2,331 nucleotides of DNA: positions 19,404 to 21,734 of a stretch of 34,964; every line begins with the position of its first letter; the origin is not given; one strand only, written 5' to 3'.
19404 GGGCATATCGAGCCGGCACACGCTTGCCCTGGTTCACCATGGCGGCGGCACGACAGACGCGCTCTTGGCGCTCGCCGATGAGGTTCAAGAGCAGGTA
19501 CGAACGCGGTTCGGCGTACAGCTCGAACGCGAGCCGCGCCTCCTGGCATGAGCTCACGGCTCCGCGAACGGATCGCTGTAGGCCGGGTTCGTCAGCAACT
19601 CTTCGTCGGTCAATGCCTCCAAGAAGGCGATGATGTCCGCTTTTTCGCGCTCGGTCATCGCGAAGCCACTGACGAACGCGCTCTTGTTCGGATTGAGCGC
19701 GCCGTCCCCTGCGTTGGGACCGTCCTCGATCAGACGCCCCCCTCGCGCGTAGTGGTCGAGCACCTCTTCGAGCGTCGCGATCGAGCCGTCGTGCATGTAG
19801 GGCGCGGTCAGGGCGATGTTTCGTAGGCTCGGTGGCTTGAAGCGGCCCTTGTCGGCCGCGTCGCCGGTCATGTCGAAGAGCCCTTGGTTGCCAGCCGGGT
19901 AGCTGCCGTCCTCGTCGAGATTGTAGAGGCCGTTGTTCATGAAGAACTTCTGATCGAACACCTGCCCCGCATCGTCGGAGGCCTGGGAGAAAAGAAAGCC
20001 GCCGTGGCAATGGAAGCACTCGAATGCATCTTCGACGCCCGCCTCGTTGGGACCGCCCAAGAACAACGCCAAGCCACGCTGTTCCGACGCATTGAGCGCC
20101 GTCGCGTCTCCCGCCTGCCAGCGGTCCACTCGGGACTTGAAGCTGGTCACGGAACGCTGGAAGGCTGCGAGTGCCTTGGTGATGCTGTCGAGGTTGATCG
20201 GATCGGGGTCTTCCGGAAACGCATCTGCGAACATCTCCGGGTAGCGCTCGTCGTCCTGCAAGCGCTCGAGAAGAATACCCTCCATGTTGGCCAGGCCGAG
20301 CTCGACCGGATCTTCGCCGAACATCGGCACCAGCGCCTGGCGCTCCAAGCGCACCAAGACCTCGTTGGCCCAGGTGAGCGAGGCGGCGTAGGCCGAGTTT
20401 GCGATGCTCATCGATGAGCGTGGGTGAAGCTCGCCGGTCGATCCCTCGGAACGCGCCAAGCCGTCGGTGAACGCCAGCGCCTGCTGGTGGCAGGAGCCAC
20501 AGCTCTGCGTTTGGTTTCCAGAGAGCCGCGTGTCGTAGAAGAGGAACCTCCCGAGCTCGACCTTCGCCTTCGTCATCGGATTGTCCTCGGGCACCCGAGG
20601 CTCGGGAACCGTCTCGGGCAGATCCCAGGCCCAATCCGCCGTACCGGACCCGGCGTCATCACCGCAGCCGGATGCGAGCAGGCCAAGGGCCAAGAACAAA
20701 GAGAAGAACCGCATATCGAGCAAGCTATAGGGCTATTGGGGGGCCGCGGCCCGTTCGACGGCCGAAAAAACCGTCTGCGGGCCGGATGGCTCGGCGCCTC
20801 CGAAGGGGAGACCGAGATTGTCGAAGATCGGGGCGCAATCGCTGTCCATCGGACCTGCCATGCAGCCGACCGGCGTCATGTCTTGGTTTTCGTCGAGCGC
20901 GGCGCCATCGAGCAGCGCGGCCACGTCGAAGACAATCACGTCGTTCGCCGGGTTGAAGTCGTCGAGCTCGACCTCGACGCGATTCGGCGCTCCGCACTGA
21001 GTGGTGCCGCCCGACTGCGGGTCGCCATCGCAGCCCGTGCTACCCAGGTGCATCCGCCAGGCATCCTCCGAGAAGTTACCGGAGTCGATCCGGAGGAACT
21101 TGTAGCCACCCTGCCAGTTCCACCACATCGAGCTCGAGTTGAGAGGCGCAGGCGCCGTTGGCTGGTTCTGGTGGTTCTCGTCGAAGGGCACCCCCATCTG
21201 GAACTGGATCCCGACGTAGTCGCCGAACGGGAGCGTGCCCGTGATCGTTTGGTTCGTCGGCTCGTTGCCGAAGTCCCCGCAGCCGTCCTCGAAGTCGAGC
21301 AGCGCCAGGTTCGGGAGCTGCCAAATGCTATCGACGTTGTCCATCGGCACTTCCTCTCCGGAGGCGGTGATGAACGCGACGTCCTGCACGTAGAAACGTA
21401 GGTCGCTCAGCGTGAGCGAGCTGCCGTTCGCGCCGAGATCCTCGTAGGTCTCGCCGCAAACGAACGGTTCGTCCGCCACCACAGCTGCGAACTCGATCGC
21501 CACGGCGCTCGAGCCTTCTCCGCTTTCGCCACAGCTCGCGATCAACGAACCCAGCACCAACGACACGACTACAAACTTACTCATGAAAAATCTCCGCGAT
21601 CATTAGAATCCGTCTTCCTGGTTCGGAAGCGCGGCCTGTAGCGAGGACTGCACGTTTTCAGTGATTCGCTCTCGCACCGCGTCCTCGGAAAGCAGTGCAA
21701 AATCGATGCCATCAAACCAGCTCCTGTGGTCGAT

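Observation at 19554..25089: RegB/RegA redox two-component system in one co-directional string with a CxxC outer-membrane barrel, an orphan secreted protein and an MbnP/MbnH copper-protein pair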

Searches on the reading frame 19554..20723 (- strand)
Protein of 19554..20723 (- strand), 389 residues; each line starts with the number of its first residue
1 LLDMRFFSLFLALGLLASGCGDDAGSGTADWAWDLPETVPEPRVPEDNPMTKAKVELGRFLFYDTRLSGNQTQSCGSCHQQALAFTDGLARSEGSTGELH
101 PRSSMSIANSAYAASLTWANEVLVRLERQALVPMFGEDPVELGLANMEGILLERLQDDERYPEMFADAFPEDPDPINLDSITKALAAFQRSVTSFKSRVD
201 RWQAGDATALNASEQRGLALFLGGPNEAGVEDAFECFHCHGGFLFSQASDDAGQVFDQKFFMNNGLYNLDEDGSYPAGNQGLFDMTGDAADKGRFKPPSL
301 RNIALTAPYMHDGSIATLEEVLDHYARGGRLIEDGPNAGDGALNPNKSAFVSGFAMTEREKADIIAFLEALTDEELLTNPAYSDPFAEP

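Call 4: search_protein_families(library=pfam, proteins=[window:19554-20723:-], max_evalue=0.01)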
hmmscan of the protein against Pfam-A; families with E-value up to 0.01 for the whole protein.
window:19554-20723:- (389 aa): 4 families
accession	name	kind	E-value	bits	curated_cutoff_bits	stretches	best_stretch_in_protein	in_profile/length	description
PF03150.19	CCP_MauG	-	7.7e-45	153.6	25.6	1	52-207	1-148/149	Di-haem cytochrome c peroxidase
PF21419.2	RoxA-like_Cyt-c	-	4.4e-06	26.6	26.7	1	296-327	3-34/39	RoxA-like, cytochrome c-like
PF09086.16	DUF1924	-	0.0034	18.2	22.5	0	52-84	5-38/96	Domain of unknown function (DUF1924)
PF14522.11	Cytochrome_C7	-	0.0036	17.5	24.8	0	70-86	39-55/67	Cytochrome c7 and related cytochrome c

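Call 5: search_protein_families(library=ncbifam, proteins=[window:19554-20723:-], max_evalue=0.01)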
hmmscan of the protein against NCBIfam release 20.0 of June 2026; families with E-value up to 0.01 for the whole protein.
window:19554-20723:- (389 aa): 6 families
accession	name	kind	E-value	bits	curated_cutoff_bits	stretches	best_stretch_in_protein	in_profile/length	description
TIGR04039.1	MXAN_0977_Heme2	hypoth_equivalog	3.1e-145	483.4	362.85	1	44-386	1-336/336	MbnH family di-heme enzyme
TIGR03791.1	TTQ_mauG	equivalog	3.3e-48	164.4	443.85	1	51-376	2-283/291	tryptophan tryptophylquinone biosynthesis enzyme MauG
TIGR03981.2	SAM_quin_mod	hypoth_equivalog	3e-24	85.7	340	2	173-371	224-411/411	His-Xaa-Ser system-associated MauG-like protein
NF040606.1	CytoC_perox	subfamily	5.8e-05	22.5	150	1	293-323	424-454/524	di-heme-cytochrome C peroxidase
NF052341.1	hydrazine_gamma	equivalog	6.8e-05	22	625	0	271-324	258-310/339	hydrazine synthase subunit gamma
NF051462.1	RoxC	equivalog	0.0014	16.8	900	0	296-327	654-685/812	putative rubber dioxygenase RoxC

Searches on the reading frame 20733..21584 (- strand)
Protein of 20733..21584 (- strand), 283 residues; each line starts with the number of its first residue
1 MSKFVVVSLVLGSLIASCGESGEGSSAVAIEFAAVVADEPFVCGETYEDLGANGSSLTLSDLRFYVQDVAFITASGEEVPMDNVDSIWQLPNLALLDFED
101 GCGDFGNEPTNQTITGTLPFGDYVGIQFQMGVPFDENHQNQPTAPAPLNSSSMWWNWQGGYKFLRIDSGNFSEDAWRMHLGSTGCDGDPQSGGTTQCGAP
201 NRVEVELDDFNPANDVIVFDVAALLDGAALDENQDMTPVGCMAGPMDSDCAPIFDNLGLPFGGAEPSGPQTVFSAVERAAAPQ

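Call 4: search_protein_families(library=pfam, proteins=[window:20733-21584:-], max_evalue=0.01)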
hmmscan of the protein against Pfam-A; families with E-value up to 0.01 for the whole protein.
window:20733-21584:- (283 aa): 1 family
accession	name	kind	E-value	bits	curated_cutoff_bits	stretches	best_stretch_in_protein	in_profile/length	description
PF20243.3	MbnP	-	5.2e-43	147.6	27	1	26-242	2-188/189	MbnP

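Call 5: search_protein_families(library=ncbifam, proteins=[window:20733-21584:-], max_evalue=0.01)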
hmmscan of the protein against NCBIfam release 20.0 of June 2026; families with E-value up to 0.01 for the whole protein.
window:20733-21584:- (283 aa): 1 family
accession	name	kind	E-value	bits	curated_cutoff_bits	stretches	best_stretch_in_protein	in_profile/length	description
TIGR04052.2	MbnP_like_WxW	equivalog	1.2e-78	264.1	140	1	28-275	2-256/257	MbnP family copper-binding protein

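Call 59: search_solved_structures(query=window:20733-21584:-, max_evalue=0.01, show_alignments=1)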
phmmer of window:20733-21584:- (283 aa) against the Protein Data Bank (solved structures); distinct sequences matched with E-value up to 0.01: 1.
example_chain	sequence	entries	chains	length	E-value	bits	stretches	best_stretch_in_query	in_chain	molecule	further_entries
7l6g_A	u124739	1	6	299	8.5e-38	133.6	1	25-267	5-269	Metallo-mystery pair system four-Cys motif protein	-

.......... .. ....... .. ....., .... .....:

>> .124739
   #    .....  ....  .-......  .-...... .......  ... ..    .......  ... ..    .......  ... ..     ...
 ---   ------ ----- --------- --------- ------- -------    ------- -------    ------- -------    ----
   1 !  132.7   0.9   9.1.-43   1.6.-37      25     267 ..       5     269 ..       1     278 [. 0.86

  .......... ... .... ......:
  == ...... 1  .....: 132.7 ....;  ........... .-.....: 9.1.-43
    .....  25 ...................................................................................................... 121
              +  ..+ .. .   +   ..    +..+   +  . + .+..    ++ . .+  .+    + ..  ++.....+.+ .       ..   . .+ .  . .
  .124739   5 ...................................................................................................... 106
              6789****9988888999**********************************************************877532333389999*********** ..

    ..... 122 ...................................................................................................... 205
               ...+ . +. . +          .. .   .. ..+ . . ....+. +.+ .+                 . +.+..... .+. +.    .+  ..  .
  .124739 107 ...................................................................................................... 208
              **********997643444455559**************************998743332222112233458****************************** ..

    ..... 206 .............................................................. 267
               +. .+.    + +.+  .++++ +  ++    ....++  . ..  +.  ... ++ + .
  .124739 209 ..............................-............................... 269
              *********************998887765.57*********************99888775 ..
